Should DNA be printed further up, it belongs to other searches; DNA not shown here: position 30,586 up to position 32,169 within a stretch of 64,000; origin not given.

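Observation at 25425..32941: Island-borne mevalonate/HMG-CoA catabolic module: XRE-cupin regulator, Liv-type ABC importer, class II HMG-CoA reductase and HMG-CoA lyase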

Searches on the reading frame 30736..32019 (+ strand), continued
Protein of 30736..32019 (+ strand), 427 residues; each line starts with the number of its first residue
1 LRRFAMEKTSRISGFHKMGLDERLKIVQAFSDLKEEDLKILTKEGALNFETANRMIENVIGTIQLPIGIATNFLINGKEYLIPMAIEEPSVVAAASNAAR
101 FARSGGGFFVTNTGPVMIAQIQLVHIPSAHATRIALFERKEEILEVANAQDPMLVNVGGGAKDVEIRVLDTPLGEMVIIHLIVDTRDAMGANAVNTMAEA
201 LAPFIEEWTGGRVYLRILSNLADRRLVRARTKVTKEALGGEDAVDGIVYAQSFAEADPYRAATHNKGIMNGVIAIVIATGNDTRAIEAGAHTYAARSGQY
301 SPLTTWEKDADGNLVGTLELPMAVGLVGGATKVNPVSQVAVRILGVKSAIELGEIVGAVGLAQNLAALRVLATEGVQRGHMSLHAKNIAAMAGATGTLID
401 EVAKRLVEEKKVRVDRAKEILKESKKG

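Call 27: find_related_loci(query=P0001, collection=genome_contigs, flank=10000)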
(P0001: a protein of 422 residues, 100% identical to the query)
Query P0001 (422 aa) in genome_contigs; peptide patterns used: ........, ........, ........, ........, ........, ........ (x = any residue, [..] = any of these).
600 stretches matched a pattern (row limit reached: there are more); 595 encode a relative of the query (tblastn E <= 1e-3); the best 80 are kept; 80 distinct loci.
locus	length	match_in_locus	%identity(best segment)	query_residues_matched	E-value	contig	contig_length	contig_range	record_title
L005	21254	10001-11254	65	1-418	0e+0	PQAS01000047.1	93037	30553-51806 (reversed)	MAG: Candidatus Methanoperedenaceae archaeon isolate FeB_1 FeB1_47, whole genome shotgun sequence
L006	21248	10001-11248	63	3-418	0e+0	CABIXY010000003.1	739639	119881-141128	Eubacteriaceae bacterium isolate MGYG-HGUT-00063 genome assembly, contig: .14207_7_28.3, whole genome shotgun sequence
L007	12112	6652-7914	65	1-421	0e+0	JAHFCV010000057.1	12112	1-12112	MAG: Candidatus Methanoperedens sp. isolate nzgw23 NODE_5367_length_12113_cov_4.398599, whole genome shotgun sequence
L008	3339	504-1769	64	1-422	0e+0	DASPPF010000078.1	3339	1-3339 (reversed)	MAG TPA_asm: Nitrososphaerales archaeon isolate SMAG_U12166 k141_680604, whole genome shotgun sequence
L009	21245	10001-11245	67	1-416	1e-178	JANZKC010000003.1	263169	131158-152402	MAG: Candidatus Culexmicrobium cathedralense isolate GB-1867-005 Ga0190363_1000004, whole genome shotgun sequence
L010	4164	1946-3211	66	3-418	0e+0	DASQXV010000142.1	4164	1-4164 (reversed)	MAG TPA_asm: Thermoplasmata archaeon isolate SMAG_U11048 k141_64460, whole genome shotgun sequence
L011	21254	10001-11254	65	3-420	2e-176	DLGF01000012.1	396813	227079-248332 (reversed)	MAG TPA_asm: Sporomusaceae bacterium UBA7701 UBA7701_contig_39, whole genome shotgun sequence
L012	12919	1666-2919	63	1-418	3e-176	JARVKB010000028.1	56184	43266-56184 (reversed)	MAG: Nitrososphaeria archaeon isolate DRTY6_bin.138 NODE_1640_length_56184_cov_3.63337, whole genome shotgun sequence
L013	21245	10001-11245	63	3-418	4e-173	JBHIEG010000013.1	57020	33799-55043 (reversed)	MAG: Candidatus Hydrothermarchaeota archaeon isolate b3.sp1_bin.60 NODE_62_length_57020_cov_10.099394, whole genome shot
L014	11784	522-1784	63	1-421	4e-172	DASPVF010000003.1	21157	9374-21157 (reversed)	MAG TPA_asm: Nitrososphaerales archaeon isolate SMAG_U12322 k141_1941385, whole genome shotgun sequence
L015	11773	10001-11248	63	5-420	1e-171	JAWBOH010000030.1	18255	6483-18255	MAG: Candidatus Bathyarchaeia archaeon isolate HHBFW-2_201803_bins_195 HHBFW-2_201803_bins_195_scaffold_30, whole genome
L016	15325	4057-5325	64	1-421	6e-173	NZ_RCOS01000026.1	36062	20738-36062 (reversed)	Candidatus Methanodesulfokora washburnensis strain MDKW Ga0080004_1097826, whole genome shotgun sequence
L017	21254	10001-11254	65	3-422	1e-169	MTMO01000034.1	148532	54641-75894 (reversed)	MAG: Archaeoglobus sp. JdFR-27 JGI24020J35080_1000059, whole genome shotgun sequence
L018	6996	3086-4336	63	2-418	2e-170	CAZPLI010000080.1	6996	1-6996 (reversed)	MAG TPA_asm: uncultured Thermofilaceae archaeon isolate SRP141552_co1_50 genome assembly, contig: NODE_5494_length_6996_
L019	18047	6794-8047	65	1-418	5e-169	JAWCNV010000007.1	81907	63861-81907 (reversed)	MAG: Thermoproteota archaeon isolate JZ-2_201709_bins_51 JZ-2_201709_bins_51_scaffold_7, whole genome shotgun sequence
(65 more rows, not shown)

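Call 31: find_encoding_contigs(protein=P0043, flank=10000, max_places=2)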
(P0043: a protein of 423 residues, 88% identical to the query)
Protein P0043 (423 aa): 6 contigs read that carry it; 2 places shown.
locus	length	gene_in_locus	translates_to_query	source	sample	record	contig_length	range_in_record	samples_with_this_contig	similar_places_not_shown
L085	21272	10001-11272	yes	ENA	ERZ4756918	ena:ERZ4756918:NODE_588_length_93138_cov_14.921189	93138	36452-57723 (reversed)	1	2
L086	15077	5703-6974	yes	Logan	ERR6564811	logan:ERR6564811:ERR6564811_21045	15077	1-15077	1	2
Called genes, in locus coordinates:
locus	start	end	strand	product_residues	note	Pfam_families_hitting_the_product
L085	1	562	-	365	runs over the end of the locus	PF01032:FecCD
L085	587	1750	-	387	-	PF01497:Peripla_BP_2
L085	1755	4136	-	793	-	PF03544:TonB_C, PF13103:TonB_2 (weak)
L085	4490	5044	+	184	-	PF13560:HTH_31, PF01381:HTH_3, PF12844:HTH_19, PF13443:HTH_26 (weak), PF07883:Cupin_2, PF02311:AraC_binding (weak)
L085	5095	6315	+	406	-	PF13433:Peripla_BP_5, PF13458:Peripla_BP_6, PF01094:ANF_receptor, PF13433:Peripla_BP_5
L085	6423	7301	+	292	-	PF02653:BPD_transp_2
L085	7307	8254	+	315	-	PF02653:BPD_transp_2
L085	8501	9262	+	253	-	PF00005:ABC_tran, PF12399:BCA_ABC_TP_C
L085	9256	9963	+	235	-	PF00005:ABC_tran, PF13304:AAA_21 (weak)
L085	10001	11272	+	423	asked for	PF00368:HMG-CoA_red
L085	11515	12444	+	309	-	PF00682:HMGL-like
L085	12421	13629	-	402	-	PF00180:Iso_dh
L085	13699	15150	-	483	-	PF02738:MoCoBD_1, PF20256:MoCoBD_2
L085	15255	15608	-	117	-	PF20256:MoCoBD_2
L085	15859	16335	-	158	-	PF00111:Fer2, PF13085:Fer2_3 (weak), PF01799:Fer2_2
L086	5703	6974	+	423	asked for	PF00368:HMG-CoA_red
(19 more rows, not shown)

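Call 32: find_encoding_contigs(protein=P0079, flank=10000, max_places=2)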
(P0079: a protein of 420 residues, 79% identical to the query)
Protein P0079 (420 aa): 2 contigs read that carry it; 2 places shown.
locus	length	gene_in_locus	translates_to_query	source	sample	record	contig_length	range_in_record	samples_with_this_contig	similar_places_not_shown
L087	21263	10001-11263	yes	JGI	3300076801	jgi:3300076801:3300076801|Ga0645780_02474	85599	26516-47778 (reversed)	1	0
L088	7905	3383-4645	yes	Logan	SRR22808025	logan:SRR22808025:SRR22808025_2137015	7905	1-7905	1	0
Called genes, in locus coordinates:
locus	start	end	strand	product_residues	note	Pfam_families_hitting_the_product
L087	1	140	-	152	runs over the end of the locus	-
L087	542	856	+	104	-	-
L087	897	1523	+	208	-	PF12694:cpYpsA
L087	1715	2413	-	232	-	-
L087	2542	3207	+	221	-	PF13361:UvrD_C, PF13538:UvrD_C_2 (weak), PF01396:Zn_ribbon_Top1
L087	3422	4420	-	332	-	PF01544:CorA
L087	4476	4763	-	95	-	PF00216:Bac_DNA_binding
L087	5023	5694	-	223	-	PF02586:SRAP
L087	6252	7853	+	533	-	PF00989:PAS (weak), PF08448:PAS_4 (weak), PF13426:PAS_9, PF00158:Sigma54_activat, PF14532:Sigma54_activ_2, PF25601:AAA_lid_14, PF02954:HTH_8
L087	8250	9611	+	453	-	PF07287:AtuA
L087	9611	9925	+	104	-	PF23544:AtuA_ferredoxin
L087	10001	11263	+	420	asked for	PF00368:HMG-CoA_red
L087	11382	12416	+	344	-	PF03480:DctP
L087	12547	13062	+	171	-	PF04290:DctQ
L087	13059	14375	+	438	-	PF06808:DctM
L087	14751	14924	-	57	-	-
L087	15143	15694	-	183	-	-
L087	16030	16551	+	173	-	PF01609:DDE_Tnp_1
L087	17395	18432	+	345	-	PF07690:MFS_1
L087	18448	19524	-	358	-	PF10005:Zn_ribbon_DZR_6, PF15887:Peptidase_Mx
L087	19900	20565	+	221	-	PF04391:DUF533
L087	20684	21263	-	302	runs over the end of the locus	PF09924:LPG_synthase_C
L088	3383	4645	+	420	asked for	PF00368:HMG-CoA_red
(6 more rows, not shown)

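Call 33: find_encoding_contigs(protein=P0099, flank=10000, max_places=2)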
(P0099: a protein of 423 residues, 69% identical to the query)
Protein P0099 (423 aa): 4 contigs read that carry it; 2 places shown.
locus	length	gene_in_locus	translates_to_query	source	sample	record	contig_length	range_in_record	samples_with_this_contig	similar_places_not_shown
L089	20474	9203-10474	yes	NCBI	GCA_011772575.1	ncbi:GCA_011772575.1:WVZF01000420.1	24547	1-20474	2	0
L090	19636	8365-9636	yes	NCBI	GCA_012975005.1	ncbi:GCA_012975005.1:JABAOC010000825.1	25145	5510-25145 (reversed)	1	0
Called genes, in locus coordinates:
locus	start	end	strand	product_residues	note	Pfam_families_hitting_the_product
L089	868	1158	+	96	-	PF01371:Trp_repressor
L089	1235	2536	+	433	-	PF13393:tRNA-synt_His, PF00587:tRNA-synt_2b, PF03129:HGTP_anticodon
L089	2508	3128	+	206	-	PF01634:HisG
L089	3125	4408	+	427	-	PF00815:Histidinol_dh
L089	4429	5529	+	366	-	PF00702:Hydrolase, PF08645:PNK3P, PF13419:HAD_2 (weak), PF13242:Hydrolase_like (weak), PF00475:IGPD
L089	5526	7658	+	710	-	PF00117:GATase, PF05690:ThiG (faint), PF00977:His_biosynth, PF01884:PcrB (faint), PF02581:TMP-TENI (faint), PF04131:NanE (faint), PF00290:Trp_syntA (faint), PF00977:His_biosynth, +5 more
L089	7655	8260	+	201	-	PF01502:PRA-CH, PF01503:PRA-PH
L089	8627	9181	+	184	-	PF13560:HTH_31, PF01381:HTH_3, PF12844:HTH_19, PF13443:HTH_26, PF07883:Cupin_2, PF02311:AraC_binding (faint)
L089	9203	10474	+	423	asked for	PF00368:HMG-CoA_red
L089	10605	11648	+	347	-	PF03480:DctP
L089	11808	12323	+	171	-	PF04290:DctQ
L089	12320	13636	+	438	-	PF06808:DctM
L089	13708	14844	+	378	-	PF00682:HMGL-like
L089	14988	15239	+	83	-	-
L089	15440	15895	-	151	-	-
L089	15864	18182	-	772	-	PF14814:UB2H, PF00912:Transgly, PF00905:Transpeptidase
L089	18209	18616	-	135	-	PF13279:4HBT_2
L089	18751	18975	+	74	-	PF06348:DUF1059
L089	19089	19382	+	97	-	PF03992:ABM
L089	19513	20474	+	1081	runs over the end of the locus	PF27218:MJ0043_C, PF00580:UvrD-helicase, PF13245:AAA_19, PF13604:AAA_30 (faint), PF13361:UvrD_C, PF13538:UvrD_C_2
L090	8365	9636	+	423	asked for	PF00368:HMG-CoA_red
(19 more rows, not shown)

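Call 59: find_related_loci(query=P0001, collection=metagenome_contigs, flank=10000)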
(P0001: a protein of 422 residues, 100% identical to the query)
Query P0001 (422 aa) in metagenome_contigs; peptide patterns used: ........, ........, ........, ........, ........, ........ (x = any residue, [..] = any of these).
600 stretches matched a pattern (row limit reached: there are more); 593 encode a relative of the query (tblastn E <= 1e-3); the best 80 are kept; 80 distinct loci.
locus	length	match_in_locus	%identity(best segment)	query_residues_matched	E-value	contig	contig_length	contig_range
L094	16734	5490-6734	93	1-415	0e+0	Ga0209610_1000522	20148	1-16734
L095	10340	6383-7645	89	1-421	0e+0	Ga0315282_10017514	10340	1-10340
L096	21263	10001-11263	93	1-421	0e+0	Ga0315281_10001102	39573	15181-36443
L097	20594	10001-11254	81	1-418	0e+0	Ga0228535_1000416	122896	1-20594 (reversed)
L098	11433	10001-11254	65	1-418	0e+0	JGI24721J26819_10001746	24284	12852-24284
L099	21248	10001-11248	63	3-418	0e+0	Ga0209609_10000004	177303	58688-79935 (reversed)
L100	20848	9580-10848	65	1-421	0e+0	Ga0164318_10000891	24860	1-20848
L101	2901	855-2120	63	1-422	0e+0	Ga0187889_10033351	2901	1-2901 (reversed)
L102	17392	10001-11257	65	3-421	0e+0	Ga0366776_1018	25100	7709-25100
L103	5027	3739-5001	65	1-421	0e+0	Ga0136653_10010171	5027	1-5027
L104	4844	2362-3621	65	2-421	0e+0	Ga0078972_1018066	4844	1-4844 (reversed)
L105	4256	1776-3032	60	3-421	0e+0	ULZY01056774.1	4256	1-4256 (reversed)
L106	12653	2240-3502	63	1-421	4e-176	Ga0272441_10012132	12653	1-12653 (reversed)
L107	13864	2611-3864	65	4-421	3e-176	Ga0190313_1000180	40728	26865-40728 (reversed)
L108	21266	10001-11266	62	1-422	5e-175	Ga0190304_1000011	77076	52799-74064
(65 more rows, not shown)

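Call 62: search_solved_structures(query=L089:10605-11648:+, max_evalue=1e-20)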
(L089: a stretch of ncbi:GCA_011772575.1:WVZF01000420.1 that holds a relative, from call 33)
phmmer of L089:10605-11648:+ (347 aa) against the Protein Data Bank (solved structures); distinct sequences matched with E-value up to 1e-20: 11.
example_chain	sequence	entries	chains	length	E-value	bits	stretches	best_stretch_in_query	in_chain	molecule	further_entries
2zzv_A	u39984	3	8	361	3.1e-61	210.7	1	29-346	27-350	ABC transporter, solute-binding protein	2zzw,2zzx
7e9y_A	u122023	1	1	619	8.2e-55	189.6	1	31-217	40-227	Lactate-binding periplasmic protein TTHA0766,Lactate-binding periplasmic protein TTHA0766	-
8zmz_A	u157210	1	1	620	2.8e-50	174.7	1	30-222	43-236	Lactate-binding periplasmic protein TTHA0766,Red fluorescent protein drFP583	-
7ug8_A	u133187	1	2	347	2.9e-39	138.5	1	35-337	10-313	Ketoacid-binding protein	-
4yzz_A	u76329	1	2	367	9.1e-35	123.7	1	29-333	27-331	TRAP TRANSPORTER SOLUTE BINDING PROTEIN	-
4yic_A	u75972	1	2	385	1.1e-34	123.4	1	29-333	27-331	TRAP TRANSPORTER SOLUTE BINDING PROTEIN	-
4pe3_A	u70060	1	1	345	1.1e-34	123.4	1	24-347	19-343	TRAP dicarboxylate transporter-DctP subunit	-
4pet_A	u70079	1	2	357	1.3e-33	119.9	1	36-338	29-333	Extracellular solute-binding protein, family 7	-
5cm6_A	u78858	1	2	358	2.1e-33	119.2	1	26-343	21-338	TRAP dicarboxylate transporter-DctP subunit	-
4uab_A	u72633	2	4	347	1.7e-28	103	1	23-340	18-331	Twin-arginine translocation pathway signal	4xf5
2hzk_A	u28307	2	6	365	2.5e-28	102.5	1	12-343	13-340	TRAP-T family sorbitol/mannitol transporter, periplasmic binding protein, SmoM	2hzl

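Call 64: search_protein_families(library=ncbifam, proteins=[L087:8250-9611:+, L087:9611-9925:+, L002:16083-17309:+, L002:17337-17768:+, L089:13708-14844:+, L089:10605-11648:+], max_evalue=1e-10)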
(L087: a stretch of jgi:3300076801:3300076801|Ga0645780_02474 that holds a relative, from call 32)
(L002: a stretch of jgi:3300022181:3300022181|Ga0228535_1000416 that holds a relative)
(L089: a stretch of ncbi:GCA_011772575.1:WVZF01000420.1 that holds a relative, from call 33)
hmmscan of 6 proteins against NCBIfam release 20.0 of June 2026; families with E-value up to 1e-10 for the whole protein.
L087:8250-9611:+ (453 aa): 0 families

L087:9611-9925:+ (104 aa): 0 families

L002:16083-17309:+ (408 aa): 1 family
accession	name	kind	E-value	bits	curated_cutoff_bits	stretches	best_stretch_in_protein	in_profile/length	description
NF051439.1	C3LHypDHLhpIPSEAE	equivalog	1e-90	304.8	700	1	2-406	145-546/555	cis-3-hydroxy-L-proline dehydratase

L002:17337-17768:+ (143 aa): 2 families
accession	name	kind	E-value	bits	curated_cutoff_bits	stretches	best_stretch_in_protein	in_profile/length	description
NF003046.0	PRK03955.1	equivalog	2e-41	141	163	1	7-141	4-129/132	DUF126 domain-containing protein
NF051439.1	C3LHypDHLhpIPSEAE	equivalog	2.1e-26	92.5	700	1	12-136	3-126/555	cis-3-hydroxy-L-proline dehydratase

L089:13708-14844:+ (378 aa): 2 families
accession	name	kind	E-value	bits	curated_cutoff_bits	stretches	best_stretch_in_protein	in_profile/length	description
NF004283.0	PRK05692.1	subfamily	5.3e-47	160.4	246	1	8-330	2-291/300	hydroxymethylglutaryl-CoA lyase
NF002085.0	PRK00915.1-2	subfamily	7.3e-11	41.5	517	0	7-262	8-236/504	2-isopropylmalate synthase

L089:10605-11648:+ (347 aa): 2 families
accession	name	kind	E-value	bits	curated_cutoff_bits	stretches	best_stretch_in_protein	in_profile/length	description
TIGR00787.1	dctP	subfamily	2.3e-26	92.8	175.05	1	55-297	16-256/257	DctP family TRAP transporter solute-binding subunit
NF037995.1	TRAP_S1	subfamily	7.6e-26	91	50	1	55-306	17-265/271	TRAP transporter substrate-binding protein DctP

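Call 76: find_encoding_contigs(protein=P0089, flank=8000, max_places=1)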
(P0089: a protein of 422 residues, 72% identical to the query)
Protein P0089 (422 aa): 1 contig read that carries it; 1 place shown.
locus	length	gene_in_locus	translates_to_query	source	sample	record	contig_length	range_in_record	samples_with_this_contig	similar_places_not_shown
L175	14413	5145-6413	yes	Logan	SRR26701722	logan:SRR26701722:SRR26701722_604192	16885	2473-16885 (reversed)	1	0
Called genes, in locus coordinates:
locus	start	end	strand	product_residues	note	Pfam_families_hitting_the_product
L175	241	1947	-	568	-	-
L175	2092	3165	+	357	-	PF03480:DctP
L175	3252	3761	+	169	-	PF04290:DctQ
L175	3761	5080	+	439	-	PF06808:DctM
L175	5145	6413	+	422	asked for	PF00368:HMG-CoA_red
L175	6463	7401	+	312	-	PF00682:HMGL-like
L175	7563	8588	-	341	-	PF00989:PAS (faint), PF08448:PAS_4, PF13487:HD_5, PF01966:HD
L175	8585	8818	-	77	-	-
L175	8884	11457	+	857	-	PF01624:MutS_I, PF05188:MutS_II, PF05192:MutS_III, PF05190:MutS_IV, PF00488:MutS_V, PF27441:MutS_C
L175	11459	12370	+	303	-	-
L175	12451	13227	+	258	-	PF02596:DUF169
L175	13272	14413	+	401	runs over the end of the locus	PF01960:ArgJ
